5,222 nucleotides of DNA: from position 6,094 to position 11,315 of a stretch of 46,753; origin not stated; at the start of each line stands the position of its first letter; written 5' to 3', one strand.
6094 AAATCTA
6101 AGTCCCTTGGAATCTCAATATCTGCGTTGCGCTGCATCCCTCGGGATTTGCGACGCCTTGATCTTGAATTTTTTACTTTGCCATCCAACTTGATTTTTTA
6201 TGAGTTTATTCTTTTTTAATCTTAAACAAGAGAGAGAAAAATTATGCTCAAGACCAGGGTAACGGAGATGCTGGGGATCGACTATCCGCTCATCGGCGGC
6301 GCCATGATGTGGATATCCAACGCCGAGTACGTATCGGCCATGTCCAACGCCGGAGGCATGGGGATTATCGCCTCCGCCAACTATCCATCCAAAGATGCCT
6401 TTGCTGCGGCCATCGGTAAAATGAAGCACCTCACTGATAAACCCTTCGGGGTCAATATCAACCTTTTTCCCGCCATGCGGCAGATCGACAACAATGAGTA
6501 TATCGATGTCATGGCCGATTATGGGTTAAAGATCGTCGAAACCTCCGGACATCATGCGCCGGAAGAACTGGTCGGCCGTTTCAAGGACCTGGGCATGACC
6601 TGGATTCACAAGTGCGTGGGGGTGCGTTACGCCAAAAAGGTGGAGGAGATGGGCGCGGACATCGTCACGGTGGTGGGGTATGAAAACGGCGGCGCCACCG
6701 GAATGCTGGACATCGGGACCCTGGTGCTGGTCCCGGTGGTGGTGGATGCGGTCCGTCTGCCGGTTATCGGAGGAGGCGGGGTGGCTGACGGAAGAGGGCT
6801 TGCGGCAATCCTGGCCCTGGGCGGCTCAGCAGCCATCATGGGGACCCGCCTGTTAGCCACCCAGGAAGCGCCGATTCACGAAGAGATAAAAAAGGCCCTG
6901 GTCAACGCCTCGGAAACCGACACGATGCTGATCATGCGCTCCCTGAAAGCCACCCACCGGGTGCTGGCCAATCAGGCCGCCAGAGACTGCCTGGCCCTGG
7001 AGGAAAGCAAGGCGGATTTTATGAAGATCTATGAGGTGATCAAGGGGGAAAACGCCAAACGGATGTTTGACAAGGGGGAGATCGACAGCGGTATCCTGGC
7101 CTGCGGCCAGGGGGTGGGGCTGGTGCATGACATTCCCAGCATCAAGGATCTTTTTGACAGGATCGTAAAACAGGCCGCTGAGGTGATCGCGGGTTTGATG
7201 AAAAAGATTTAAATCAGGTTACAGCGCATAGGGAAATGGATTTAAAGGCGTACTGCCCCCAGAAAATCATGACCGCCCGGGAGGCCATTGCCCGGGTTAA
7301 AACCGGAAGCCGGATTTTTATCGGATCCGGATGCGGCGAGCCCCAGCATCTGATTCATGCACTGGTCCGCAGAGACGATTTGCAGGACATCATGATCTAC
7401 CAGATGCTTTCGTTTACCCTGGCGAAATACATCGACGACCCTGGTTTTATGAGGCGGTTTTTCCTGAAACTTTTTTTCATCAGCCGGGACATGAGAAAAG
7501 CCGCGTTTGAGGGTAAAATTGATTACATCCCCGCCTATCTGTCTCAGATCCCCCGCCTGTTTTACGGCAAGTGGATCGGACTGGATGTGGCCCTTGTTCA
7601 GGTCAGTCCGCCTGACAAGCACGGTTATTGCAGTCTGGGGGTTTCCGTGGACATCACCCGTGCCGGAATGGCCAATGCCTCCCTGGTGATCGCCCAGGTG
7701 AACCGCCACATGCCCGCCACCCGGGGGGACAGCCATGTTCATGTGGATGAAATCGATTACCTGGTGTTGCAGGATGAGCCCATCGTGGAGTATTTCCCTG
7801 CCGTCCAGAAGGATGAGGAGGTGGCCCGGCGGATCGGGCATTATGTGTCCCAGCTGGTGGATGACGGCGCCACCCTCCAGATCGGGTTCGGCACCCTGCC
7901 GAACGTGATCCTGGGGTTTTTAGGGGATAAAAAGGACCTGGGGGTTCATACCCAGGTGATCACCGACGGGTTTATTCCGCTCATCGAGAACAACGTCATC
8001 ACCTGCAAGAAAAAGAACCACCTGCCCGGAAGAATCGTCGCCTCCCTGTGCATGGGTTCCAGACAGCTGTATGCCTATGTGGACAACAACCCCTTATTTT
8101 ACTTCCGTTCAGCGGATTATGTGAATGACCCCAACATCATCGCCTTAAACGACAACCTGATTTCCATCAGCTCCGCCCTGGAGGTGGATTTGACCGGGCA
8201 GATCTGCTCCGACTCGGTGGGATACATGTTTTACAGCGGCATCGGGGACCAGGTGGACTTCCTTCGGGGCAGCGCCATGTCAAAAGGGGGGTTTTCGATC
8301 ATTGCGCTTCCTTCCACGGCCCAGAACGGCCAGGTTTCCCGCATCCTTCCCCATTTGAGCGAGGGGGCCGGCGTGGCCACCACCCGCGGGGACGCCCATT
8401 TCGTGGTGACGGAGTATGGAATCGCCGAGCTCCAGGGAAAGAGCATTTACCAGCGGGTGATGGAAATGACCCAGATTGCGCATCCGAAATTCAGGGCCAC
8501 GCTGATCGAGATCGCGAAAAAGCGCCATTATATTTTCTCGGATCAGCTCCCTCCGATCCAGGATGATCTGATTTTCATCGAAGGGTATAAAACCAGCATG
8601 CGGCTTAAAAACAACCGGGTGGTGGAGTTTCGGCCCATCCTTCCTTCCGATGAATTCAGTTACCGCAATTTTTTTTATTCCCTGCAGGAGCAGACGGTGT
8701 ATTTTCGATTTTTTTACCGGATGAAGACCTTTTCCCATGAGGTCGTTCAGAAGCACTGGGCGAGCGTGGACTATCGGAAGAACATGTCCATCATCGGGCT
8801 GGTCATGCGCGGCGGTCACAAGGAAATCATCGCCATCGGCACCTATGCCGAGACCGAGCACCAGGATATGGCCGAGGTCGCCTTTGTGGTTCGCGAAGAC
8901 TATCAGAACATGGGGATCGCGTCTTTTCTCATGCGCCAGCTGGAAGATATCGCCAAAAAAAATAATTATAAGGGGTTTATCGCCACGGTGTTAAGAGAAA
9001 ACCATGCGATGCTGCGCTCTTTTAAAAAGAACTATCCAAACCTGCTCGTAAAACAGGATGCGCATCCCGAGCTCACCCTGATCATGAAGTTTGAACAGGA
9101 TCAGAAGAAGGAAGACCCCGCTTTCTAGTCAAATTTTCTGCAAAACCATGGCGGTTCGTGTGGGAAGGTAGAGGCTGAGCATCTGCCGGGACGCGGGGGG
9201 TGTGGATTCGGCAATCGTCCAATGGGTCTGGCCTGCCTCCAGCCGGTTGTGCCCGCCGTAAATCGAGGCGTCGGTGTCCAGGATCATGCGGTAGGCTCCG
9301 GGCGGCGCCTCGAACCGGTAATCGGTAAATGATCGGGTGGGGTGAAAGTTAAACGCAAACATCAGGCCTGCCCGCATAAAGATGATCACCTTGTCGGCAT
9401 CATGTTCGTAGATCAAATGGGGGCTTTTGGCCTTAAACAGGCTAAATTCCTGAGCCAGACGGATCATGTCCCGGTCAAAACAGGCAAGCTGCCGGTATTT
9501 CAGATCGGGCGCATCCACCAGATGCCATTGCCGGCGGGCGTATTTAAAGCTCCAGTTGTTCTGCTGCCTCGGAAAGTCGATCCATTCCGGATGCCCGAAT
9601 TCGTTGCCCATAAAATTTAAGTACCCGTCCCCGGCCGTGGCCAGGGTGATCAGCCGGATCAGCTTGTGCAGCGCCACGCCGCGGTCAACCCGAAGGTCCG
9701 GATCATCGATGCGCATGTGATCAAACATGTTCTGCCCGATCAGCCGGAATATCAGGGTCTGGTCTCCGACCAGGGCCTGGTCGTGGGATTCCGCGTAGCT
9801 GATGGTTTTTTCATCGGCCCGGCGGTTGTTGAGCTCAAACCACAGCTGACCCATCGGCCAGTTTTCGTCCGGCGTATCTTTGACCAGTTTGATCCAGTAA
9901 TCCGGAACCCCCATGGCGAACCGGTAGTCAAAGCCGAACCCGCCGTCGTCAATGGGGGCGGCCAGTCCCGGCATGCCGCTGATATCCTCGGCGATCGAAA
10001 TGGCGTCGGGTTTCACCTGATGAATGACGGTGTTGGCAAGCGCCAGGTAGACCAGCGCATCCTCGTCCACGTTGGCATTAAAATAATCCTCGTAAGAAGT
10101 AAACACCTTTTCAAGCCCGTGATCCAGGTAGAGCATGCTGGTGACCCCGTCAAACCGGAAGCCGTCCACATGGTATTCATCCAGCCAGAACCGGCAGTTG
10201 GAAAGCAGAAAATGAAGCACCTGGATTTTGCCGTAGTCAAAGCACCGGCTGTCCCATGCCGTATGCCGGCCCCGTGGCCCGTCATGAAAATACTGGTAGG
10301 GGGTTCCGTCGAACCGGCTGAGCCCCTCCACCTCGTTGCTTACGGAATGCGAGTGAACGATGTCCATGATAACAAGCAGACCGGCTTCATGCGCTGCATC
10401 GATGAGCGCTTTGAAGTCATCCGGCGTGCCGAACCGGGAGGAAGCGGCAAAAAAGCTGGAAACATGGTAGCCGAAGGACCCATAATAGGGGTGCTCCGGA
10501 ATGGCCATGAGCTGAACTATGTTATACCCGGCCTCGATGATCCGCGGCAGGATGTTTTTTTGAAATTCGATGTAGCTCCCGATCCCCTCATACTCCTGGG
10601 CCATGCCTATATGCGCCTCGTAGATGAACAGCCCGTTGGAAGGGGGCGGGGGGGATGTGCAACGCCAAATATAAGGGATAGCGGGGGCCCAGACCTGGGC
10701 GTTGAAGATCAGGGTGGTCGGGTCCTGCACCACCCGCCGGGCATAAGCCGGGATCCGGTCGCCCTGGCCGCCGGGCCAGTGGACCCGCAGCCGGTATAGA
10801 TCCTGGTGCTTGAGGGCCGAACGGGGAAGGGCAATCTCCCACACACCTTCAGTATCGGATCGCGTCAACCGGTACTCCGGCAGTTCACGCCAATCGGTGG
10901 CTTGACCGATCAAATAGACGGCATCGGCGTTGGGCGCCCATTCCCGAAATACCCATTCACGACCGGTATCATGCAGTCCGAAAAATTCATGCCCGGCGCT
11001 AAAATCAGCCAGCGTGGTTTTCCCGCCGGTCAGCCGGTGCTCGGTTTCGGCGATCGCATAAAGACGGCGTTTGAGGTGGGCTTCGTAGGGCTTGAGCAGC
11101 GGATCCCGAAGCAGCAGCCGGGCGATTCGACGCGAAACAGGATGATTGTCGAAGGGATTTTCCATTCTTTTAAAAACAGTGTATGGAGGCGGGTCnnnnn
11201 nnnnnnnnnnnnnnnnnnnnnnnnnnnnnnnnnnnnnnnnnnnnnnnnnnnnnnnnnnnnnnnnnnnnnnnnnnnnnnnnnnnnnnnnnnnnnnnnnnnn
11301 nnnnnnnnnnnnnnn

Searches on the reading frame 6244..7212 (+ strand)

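Call 6: search_protein_families(library=pfam, proteins=[window:6244-7212:+])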
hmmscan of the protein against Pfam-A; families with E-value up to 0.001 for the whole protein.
window:6244-7212:+ (322 aa): 2 families
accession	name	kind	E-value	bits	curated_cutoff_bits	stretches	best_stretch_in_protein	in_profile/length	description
PF03060.21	NMO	-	3e-59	201.5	28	2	85-309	104-330/331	Nitronate monooxygenase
PF00478.31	IMPDH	-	1.7e-09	37.6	25.6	1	2-239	23-271/345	IMP dehydrogenase / GMP reductase domain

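Call 55: search_protein_families(library=ncbifam, proteins=[window:6244-7212:+], max_evalue=1e-10)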
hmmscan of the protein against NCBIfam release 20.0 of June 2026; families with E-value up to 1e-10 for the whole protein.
window:6244-7212:+ (322 aa): 1 family
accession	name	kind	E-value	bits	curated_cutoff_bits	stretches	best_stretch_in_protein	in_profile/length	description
TIGR03151.1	enACPred_II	equivalog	1.4e-70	238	453.1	1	3-316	1-305/307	enoyl-[acyl-carrier-protein] reductase FabK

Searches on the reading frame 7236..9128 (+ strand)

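Call 6: search_protein_families(library=pfam, proteins=[window:7236-9128:+])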
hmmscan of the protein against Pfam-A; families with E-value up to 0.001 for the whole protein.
window:7236-9128:+ (630 aa): 7 families
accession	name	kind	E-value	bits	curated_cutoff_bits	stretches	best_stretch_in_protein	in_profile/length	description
PF13336.12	AcetylCoA_hyd_C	-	4.6e-62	209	23.7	1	274-425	1-152/154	Acetyl-CoA hydrolase/transferase C-terminal domain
PF02550.21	AcetylCoA_hydro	-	1.8e-26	93.9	24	1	8-185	12-195/198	Acetyl-CoA hydrolase/transferase N-terminal domain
PF00583.31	Acetyltransf_1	-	1.6e-09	38.5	20.7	1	517-597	34-112/116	Acetyltransferase (GNAT) family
PF13302.13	Acetyltransf_3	-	2.8e-06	28.5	25.4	1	465-598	4-134/138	Acetyltransferase (GNAT) domain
PF01144.29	CoA_trans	-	5.1e-06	26.5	23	0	12-54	2-47/217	Coenzyme A transferase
PF13508.13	Acetyltransf_7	-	0.00013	22.7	27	1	531-581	14-62/84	Acetyltransferase (GNAT) domain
PF00455.28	DeoRC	-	0.00047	20.6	31.8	0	198-241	7-50/160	DeoR C terminal sensor domain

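Call 55: search_protein_families(library=ncbifam, proteins=[window:7236-9128:+], max_evalue=1e-10)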
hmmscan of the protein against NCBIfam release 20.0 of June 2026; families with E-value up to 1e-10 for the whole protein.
window:7236-9128:+ (630 aa): 5 families
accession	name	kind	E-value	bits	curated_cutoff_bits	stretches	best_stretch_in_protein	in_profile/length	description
TIGR03948.1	butyr_acet_CoA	equivalog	1.4e-80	271.3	674.8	1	5-431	4-438/445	butyryl-CoA:acetate CoA-transferase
TIGR03458.1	YgfH_subfam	subfamily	7.7e-31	107.3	658.7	1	207-428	248-460/489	succinate CoA transferase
NF053666.1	BtrAceCoATfers1341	equivalog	6.1e-30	104.5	740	1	212-428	252-460/492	butyryl-CoA:acetate CoA transferase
NF053853.1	ScActCoATferScpC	equivalog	6.8e-25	87.7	500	1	207-425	252-461/493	succinyl-CoA:acetate CoA-transferase ScpC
NF058543.1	ActPatMycb56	equivalog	3e-17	62.4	460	1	454-594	130-267/317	acetyltransferase Pat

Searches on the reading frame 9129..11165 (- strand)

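Call 6: search_protein_families(library=pfam, proteins=[window:9129-11165:-])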
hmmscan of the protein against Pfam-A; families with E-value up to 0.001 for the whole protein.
window:9129-11165:- (678 aa): 4 families
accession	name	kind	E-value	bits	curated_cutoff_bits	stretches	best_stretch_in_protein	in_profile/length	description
PF02806.24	Alpha-amylase_C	-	2.7e-17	63.3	21.2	1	588-676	6-93/95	Alpha amylase, C-terminal all-beta domain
PF02922.24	CBM_48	-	8.9e-14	52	22.4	1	62-142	2-83/83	Carbohydrate-binding module 48 (Isoamylase N-terminal domain)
PF00128.31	Alpha-amylase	-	1.1e-12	48.4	22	1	231-276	49-94/446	Alpha amylase, catalytic domain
PF22019.2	GlgB_N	-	1.5e-07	31.9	27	1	58-134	16-86/94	alpha-1,4-glucan branching enzyme GlgB, N-terminal domain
